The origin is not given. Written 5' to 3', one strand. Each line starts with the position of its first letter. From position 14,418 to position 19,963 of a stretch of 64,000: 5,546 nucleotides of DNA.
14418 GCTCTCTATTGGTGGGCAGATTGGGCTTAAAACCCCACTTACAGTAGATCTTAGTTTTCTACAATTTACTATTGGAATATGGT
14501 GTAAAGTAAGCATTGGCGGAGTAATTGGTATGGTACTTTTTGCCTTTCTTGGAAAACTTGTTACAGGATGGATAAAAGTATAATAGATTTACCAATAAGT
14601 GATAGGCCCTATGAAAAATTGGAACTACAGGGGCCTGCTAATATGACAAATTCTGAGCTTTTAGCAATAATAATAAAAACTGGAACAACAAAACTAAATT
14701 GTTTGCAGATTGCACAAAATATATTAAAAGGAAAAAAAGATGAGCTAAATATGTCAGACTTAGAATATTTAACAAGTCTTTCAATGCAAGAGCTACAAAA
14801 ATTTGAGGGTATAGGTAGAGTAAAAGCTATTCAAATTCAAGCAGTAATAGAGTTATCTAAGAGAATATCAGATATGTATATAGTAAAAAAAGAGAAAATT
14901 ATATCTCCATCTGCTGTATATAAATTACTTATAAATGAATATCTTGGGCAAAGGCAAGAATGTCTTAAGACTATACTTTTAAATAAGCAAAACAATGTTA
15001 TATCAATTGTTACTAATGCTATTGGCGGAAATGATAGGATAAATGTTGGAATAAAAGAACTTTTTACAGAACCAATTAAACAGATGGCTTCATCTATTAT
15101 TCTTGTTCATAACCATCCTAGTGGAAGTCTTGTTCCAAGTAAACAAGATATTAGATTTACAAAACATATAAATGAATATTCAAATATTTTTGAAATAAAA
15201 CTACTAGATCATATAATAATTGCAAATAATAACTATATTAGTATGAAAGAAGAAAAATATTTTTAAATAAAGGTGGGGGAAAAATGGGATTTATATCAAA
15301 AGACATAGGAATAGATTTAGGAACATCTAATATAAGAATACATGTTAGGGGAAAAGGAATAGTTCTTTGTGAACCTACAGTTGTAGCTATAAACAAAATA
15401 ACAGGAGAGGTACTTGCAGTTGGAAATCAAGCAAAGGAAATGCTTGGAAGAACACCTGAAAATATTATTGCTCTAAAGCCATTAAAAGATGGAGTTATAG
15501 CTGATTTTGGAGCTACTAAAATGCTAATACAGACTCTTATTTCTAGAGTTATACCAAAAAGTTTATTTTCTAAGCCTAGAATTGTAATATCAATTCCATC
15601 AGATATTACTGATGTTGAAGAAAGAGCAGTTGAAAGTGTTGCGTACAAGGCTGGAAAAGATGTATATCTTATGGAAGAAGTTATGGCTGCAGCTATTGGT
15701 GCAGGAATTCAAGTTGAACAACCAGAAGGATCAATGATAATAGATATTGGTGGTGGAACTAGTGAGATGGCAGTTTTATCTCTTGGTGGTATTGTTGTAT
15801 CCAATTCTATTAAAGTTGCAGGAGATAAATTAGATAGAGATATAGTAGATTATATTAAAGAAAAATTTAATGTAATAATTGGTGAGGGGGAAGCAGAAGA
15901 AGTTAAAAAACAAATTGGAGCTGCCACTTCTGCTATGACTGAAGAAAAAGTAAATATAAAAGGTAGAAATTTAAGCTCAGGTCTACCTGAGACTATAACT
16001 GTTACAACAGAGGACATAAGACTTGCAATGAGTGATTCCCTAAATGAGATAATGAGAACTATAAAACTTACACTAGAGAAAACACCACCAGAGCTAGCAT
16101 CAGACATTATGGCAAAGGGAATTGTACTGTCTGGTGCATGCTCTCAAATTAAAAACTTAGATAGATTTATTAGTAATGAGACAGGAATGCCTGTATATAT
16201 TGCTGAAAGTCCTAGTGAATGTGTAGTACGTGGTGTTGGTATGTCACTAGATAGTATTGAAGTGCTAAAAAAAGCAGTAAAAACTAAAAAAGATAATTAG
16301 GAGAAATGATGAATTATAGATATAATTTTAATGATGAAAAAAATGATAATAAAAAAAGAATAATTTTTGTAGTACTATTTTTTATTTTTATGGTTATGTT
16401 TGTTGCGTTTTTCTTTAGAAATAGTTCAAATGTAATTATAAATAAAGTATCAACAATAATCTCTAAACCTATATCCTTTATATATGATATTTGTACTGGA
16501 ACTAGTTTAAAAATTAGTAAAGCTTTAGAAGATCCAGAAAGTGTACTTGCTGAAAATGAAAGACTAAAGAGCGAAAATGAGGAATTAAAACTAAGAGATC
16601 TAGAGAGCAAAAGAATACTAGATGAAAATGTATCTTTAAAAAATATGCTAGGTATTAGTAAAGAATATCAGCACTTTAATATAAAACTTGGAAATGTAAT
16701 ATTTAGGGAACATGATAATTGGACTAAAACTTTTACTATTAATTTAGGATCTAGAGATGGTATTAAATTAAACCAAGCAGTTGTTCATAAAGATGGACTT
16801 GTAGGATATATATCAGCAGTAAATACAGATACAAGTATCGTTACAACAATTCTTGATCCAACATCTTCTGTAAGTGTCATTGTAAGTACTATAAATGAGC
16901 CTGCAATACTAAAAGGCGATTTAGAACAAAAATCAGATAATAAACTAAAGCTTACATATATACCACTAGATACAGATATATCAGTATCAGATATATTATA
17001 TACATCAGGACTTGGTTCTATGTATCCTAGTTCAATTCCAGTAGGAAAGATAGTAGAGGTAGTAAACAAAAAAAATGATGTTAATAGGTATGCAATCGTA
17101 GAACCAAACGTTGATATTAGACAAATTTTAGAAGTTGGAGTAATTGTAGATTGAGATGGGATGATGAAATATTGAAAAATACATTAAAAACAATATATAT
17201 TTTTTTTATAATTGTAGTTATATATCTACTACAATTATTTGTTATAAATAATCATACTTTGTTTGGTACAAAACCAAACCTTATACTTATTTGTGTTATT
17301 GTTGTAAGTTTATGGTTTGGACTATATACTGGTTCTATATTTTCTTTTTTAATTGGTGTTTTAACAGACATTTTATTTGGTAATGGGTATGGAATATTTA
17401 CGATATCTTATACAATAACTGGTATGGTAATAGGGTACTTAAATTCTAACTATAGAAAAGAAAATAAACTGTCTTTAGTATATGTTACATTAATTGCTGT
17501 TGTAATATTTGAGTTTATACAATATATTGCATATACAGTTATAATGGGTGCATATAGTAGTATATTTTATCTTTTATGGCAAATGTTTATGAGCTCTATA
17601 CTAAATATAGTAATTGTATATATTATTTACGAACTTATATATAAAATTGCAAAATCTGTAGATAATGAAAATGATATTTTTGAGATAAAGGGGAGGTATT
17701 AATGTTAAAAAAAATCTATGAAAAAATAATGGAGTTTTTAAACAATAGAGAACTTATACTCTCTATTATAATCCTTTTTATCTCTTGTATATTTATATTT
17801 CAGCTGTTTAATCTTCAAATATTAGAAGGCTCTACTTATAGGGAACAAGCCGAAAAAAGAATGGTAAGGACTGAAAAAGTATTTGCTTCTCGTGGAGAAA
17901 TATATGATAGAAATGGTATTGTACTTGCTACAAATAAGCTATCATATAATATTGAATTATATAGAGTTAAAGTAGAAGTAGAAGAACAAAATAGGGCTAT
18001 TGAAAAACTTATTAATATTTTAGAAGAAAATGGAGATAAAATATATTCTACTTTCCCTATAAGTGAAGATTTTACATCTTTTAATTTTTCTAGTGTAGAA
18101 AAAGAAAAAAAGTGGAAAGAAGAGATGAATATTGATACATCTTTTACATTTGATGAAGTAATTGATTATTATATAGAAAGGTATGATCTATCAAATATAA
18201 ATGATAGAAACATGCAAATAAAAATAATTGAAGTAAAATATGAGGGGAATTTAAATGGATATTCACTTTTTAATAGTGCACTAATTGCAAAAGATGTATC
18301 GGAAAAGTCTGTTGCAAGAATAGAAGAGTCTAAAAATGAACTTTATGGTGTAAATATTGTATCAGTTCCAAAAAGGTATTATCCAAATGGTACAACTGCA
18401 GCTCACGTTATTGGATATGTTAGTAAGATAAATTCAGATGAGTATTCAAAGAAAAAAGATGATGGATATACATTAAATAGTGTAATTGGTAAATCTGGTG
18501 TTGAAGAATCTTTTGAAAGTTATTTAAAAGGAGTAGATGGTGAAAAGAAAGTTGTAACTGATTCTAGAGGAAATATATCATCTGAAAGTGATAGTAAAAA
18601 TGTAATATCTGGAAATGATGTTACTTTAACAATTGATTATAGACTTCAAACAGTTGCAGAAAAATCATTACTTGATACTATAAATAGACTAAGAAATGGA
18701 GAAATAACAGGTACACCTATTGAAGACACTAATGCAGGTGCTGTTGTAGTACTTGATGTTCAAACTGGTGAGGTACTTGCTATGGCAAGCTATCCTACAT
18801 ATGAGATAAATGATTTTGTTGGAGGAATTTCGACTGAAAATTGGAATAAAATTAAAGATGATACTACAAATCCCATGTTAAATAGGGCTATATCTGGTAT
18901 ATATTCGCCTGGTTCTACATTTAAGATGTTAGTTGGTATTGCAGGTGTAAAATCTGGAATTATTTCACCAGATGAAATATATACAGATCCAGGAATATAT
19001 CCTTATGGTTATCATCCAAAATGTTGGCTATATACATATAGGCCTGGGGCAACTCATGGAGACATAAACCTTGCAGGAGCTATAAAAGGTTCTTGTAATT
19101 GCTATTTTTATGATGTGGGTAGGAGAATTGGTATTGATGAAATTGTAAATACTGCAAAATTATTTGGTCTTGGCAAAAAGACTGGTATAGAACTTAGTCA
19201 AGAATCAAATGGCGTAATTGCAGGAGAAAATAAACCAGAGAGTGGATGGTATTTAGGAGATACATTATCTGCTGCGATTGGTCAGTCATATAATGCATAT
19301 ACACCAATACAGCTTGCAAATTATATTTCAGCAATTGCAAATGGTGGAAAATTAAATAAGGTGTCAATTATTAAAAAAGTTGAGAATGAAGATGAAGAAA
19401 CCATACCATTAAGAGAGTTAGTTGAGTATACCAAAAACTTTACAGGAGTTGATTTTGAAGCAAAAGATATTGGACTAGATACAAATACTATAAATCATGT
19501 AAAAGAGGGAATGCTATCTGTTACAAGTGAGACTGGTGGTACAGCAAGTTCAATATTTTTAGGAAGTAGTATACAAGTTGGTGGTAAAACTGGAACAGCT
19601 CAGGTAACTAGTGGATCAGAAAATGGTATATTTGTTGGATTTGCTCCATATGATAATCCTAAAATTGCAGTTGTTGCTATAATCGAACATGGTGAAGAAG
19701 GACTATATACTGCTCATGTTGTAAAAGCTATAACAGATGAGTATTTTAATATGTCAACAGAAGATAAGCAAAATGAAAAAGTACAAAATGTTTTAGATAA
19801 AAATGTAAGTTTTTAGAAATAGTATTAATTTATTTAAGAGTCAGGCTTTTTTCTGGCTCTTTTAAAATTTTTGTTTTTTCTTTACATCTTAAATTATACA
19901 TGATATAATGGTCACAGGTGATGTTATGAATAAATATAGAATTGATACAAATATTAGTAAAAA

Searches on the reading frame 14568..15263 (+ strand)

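Call 40: search_protein_families(library=pfam, proteins=[window:14568-15263:+], max_evalue=0.00001)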
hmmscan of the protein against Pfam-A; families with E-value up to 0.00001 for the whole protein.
window:14568-15263:+ (232 aa): 2 families
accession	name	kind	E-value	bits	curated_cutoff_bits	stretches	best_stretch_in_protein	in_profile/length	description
PF04002.20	RadC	-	1.9e-35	121.9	22.1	1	113-230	3-120/121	RadC-like JAB domain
PF20582.4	UPF0758_N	-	5.4e-21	74.9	27.1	1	5-88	1-77/77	UPF0758 N-terminal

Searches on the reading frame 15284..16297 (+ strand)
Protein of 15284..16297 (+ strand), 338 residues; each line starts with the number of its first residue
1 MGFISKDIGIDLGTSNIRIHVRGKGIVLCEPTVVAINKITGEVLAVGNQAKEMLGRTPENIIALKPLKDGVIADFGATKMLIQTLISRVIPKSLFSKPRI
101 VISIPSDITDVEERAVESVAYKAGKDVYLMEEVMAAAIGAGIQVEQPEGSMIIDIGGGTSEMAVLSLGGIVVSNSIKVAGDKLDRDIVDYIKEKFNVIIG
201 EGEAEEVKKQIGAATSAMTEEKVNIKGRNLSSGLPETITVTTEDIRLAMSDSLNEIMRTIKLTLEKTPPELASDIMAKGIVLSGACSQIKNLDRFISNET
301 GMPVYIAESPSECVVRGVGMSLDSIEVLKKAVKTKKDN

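Call 40: search_protein_families(library=pfam, proteins=[window:15284-16297:+], max_evalue=0.00001)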
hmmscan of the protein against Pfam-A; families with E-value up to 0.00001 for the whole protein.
window:15284-16297:+ (338 aa): 2 families
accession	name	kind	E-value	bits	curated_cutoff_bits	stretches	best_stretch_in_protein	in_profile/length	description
PF06723.19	MreB_Mbl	-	1.2e-127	425.7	27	1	5-329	1-326/327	MreB/Mbl protein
PF14450.12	FtsA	-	1.4e-13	51.7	31.8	1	152-309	2-112/127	Cell division protein FtsA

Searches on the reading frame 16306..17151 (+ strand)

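Call 40: search_protein_families(library=pfam, proteins=[window:16306-17151:+], max_evalue=0.00001)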
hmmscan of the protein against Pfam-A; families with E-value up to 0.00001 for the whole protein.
window:16306-17151:+ (282 aa): 1 family
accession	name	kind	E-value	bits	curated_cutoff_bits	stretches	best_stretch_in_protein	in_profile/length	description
PF04085.20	MreC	-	7.8e-40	136.5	28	1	131-280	1-146/147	Rod shape-determining protein MreC, barrel core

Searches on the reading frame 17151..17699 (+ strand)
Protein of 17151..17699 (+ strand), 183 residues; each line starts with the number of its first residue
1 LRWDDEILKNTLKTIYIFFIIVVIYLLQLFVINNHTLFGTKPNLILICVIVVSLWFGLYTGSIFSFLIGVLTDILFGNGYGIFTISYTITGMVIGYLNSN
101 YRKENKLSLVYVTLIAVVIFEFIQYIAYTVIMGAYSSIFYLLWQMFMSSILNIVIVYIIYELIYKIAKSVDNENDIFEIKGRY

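Call 40: search_protein_families(library=pfam, proteins=[window:17151-17699:+], max_evalue=0.00001)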
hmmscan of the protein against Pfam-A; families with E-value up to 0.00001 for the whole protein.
window:17151-17699:+ (183 aa): 1 family
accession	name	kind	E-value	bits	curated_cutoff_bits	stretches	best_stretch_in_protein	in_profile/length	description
PF04093.17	MreD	-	1.3e-10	42.1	24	1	16-164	8-156/158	rod shape-determining protein MreD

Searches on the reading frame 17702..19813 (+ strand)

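Call 40: search_protein_families(library=pfam, proteins=[window:17702-19813:+], max_evalue=0.00001)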
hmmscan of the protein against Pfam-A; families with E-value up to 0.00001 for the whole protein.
window:17702-19813:+ (704 aa): 2 families
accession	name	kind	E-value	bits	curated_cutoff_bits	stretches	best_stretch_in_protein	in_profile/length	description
PF00905.27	Transpeptidase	-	1e-65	222.4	22.1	1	346-677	1-297/299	Penicillin binding protein transpeptidase domain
PF03717.20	PBP_dimer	-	3.7e-48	164.7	24.4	1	61-295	3-178/180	Penicillin-binding Protein dimerisation domain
